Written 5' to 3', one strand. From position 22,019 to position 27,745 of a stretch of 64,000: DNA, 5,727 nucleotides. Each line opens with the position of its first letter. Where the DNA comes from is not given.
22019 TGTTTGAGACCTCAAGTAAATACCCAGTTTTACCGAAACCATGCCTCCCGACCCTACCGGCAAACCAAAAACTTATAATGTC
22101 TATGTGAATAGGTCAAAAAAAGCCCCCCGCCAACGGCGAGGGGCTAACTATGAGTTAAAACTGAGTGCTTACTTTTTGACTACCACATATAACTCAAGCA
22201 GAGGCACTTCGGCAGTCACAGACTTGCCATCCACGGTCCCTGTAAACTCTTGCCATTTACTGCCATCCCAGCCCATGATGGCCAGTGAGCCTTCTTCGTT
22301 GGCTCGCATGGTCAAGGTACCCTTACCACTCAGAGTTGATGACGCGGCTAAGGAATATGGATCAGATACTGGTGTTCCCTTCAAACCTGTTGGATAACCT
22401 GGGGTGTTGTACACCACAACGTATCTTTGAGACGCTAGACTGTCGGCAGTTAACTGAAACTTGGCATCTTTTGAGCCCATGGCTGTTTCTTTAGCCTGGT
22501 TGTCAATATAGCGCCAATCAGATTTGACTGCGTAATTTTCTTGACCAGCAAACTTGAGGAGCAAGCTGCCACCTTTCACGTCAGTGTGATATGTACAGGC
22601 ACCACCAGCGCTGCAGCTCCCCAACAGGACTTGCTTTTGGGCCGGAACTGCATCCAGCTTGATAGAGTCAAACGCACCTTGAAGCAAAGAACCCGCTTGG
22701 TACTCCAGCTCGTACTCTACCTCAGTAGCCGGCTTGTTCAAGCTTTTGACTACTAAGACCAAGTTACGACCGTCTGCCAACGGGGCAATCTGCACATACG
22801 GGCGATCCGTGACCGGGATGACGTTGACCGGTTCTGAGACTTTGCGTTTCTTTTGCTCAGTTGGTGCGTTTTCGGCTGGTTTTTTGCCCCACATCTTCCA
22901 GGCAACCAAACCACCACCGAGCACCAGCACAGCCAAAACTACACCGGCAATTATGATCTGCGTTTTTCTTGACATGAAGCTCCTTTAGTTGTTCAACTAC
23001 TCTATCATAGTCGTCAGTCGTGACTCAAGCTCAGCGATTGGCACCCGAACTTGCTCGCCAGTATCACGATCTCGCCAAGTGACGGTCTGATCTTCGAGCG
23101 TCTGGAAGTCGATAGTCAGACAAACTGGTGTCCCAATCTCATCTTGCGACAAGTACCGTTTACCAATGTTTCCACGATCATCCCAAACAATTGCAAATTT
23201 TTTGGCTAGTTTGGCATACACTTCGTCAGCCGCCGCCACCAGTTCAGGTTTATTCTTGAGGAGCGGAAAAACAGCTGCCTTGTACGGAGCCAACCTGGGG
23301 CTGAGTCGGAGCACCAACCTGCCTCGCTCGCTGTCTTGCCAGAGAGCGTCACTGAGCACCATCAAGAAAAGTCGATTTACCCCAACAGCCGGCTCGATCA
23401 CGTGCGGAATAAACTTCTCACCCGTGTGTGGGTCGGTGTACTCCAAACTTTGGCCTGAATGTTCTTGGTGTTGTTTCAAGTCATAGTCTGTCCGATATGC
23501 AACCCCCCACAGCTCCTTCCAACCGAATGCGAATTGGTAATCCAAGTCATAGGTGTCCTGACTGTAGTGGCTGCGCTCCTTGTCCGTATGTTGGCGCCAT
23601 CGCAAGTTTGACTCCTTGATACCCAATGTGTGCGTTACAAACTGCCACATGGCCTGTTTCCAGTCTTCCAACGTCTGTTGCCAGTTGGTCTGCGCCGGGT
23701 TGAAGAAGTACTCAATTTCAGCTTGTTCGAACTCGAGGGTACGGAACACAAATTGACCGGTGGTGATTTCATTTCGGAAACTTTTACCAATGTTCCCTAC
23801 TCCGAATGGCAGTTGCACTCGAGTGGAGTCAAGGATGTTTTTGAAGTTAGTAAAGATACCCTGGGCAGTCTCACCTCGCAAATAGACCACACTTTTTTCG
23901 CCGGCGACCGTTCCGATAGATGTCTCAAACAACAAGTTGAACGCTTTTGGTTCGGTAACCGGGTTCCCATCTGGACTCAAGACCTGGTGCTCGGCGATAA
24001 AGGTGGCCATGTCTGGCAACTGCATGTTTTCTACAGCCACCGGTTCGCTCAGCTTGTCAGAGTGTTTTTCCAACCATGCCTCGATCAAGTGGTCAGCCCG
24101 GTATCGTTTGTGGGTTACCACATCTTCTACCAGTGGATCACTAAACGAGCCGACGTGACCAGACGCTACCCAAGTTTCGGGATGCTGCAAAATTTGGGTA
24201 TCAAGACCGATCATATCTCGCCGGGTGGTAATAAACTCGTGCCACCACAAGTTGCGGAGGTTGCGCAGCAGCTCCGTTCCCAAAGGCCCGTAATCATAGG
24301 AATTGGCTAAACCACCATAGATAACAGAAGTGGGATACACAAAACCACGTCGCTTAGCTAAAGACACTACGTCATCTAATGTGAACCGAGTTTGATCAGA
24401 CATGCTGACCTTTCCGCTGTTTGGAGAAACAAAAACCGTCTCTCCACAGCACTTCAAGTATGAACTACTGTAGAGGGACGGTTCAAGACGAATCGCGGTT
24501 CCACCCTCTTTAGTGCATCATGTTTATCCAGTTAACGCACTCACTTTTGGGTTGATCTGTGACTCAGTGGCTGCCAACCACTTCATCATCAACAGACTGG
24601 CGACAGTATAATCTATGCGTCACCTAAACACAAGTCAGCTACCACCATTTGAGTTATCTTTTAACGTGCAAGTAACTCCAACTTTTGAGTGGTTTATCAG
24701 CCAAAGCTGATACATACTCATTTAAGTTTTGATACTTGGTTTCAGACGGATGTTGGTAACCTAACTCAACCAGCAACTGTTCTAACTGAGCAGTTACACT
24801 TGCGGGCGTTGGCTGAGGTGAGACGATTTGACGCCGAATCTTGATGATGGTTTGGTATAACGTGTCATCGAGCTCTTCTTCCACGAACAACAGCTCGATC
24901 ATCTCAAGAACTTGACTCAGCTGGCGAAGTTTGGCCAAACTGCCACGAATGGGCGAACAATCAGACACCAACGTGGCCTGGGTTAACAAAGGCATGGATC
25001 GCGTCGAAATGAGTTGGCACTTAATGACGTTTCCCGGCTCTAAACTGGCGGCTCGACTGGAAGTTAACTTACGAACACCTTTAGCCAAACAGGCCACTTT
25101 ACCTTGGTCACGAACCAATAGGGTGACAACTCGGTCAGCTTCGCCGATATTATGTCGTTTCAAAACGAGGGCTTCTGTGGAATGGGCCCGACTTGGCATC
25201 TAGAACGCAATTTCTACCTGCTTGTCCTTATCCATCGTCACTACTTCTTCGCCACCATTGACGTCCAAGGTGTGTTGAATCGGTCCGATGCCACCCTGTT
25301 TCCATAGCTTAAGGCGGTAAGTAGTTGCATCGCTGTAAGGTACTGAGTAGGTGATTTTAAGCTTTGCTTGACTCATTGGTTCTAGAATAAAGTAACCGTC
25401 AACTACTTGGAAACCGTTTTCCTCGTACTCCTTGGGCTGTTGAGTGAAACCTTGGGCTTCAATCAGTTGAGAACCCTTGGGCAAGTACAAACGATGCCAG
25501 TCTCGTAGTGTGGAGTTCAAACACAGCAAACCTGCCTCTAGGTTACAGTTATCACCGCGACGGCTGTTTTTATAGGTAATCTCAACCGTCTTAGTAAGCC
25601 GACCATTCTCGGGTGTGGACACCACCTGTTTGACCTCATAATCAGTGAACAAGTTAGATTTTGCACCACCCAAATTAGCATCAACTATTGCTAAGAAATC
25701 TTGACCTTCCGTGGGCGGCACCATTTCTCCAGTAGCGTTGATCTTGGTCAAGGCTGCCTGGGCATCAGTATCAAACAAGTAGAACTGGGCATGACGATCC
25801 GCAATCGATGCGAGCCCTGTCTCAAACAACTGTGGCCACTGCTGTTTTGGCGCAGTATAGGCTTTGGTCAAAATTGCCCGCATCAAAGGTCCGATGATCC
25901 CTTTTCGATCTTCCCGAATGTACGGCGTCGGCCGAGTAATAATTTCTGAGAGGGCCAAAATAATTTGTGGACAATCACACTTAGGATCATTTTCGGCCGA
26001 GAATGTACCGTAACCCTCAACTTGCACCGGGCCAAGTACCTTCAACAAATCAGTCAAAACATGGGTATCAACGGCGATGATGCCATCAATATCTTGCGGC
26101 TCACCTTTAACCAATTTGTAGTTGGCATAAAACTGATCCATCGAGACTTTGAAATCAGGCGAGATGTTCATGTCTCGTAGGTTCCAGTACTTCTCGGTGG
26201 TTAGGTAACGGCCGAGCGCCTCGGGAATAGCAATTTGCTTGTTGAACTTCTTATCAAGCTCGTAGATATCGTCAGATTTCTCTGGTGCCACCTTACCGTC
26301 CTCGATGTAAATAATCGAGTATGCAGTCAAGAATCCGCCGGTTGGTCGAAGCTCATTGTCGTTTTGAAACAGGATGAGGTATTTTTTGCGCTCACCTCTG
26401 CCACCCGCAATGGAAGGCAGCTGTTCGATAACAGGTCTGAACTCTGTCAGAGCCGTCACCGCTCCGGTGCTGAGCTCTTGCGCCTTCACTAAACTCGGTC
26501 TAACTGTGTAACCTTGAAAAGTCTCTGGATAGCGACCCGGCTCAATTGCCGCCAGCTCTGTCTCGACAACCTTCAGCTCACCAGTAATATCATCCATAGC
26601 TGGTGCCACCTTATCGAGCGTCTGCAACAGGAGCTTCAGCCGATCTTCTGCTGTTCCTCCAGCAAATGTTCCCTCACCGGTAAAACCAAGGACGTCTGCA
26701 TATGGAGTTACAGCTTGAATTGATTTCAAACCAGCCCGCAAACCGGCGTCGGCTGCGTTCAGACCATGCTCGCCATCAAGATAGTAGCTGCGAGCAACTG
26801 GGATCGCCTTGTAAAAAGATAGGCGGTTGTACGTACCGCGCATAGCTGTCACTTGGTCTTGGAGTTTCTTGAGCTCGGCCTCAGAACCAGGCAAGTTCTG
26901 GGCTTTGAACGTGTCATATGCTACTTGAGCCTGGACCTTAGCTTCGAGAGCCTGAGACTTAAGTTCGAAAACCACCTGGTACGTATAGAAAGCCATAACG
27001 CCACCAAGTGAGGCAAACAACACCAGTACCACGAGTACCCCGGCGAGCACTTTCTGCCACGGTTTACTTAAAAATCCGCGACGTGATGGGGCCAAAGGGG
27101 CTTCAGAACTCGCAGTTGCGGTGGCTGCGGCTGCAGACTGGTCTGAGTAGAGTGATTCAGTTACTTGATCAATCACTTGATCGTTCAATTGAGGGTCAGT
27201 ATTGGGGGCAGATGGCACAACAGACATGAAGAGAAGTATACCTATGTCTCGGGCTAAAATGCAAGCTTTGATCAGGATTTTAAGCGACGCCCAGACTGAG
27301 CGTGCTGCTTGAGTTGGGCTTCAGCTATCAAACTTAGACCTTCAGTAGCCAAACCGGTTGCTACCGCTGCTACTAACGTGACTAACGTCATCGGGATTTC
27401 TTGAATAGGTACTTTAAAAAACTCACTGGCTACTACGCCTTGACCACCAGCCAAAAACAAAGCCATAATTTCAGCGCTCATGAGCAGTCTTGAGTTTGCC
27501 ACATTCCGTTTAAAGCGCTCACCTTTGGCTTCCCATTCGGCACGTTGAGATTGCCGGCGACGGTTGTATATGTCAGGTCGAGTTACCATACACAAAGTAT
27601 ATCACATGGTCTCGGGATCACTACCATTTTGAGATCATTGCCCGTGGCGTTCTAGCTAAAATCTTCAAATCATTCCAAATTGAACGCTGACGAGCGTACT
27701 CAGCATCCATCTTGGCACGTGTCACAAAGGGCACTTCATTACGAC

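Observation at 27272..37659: Glycan assembly block 1: PglC-like initiation, manC, five GT-B/GT-A transferases, a Wzy_C protein with a Pro-rich ectodomain insert, and an acetyltransferase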

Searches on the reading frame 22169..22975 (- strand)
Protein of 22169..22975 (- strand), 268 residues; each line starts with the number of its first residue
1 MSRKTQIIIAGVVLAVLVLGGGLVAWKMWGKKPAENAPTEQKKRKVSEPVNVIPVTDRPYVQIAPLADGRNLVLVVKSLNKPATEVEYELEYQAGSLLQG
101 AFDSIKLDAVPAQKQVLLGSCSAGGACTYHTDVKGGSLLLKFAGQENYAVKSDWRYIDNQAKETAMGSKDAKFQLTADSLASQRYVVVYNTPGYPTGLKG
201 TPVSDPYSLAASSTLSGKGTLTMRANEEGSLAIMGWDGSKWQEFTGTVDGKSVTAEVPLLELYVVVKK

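Call 5: search_protein_families(library=pfam, proteins=[window:22169-22975:-], max_evalue=0.01)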
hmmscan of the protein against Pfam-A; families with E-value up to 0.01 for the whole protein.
window:22169-22975:- (268 aa): 0 families

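Call 41: search_protein_families(library=pfam, proteins=[window:22169-22975:-], max_evalue=1)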
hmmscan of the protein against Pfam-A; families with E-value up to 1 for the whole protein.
window:22169-22975:- (268 aa): 1 family
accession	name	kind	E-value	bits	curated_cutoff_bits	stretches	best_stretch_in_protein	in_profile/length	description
PF09220.15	LA-virus_coat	-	0.07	12.2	25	1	50-97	193-239/439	L-A virus, major coat protein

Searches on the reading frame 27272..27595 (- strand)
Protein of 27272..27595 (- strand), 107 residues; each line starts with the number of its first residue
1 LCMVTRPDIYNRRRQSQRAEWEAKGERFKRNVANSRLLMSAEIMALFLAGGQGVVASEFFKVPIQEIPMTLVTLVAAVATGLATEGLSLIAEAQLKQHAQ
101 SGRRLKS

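Call 4: search_protein_families(library=pfam, proteins=[window:27272-27595:-], max_evalue=0.01)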
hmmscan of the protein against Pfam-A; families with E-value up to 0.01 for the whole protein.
window:27272-27595:- (107 aa): 0 families

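Call 41: search_protein_families(library=pfam, proteins=[window:27272-27595:-], max_evalue=1)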
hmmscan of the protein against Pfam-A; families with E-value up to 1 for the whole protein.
window:27272-27595:- (107 aa): 1 family
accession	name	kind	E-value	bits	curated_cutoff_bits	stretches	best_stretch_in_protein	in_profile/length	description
PF02439.20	Adeno_E3_CR2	-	0.096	12.9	36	1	67-84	1-18/38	Adenovirus E3 region protein CR2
